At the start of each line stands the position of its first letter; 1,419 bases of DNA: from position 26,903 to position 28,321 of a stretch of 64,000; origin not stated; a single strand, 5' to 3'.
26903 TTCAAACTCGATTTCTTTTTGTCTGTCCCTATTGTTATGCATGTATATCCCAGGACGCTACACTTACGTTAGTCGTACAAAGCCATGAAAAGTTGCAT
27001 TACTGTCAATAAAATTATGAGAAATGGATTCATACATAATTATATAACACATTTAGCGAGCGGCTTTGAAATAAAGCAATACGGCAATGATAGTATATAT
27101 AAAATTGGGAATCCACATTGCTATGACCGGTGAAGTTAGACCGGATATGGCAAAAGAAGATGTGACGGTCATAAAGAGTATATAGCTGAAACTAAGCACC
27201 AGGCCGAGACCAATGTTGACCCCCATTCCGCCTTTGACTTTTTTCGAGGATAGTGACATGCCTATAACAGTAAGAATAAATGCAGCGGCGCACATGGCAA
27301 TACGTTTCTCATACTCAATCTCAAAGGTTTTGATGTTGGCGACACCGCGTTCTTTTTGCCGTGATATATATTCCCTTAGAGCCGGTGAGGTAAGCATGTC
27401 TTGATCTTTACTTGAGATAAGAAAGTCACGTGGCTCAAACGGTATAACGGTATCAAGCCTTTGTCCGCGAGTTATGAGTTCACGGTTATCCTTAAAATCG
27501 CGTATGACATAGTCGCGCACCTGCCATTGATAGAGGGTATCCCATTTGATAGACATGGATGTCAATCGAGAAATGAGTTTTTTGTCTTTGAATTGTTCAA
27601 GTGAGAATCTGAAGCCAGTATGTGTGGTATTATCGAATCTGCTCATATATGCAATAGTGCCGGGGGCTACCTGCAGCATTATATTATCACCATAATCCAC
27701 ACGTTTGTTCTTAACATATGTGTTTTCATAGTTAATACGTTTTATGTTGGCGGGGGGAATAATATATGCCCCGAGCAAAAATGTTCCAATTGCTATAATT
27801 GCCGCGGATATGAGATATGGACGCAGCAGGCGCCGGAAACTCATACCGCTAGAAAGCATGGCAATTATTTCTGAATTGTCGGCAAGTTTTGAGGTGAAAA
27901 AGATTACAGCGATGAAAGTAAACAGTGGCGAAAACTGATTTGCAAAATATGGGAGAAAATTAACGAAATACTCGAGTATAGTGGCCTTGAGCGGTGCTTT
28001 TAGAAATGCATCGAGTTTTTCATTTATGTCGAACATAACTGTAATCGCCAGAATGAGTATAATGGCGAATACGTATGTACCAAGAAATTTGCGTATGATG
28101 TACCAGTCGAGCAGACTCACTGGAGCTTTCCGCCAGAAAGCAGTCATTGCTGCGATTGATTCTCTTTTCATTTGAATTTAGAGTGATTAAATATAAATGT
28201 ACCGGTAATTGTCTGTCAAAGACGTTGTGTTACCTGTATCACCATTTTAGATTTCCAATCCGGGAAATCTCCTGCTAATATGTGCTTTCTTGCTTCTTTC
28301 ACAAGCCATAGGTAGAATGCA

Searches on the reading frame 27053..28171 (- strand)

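Call 56: search_protein_families(library=pfam, proteins=[window:27053-28171:-], max_evalue=0.001)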
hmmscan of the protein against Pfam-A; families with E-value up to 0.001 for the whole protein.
window:27053-28171:- (372 aa): 1 family
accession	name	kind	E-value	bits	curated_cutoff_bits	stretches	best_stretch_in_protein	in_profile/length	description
PF03739.19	LptF_LptG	-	2.5e-62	211.4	27.9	1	23-367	1-351/353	Lipopolysaccharide export system permease LptF/LptG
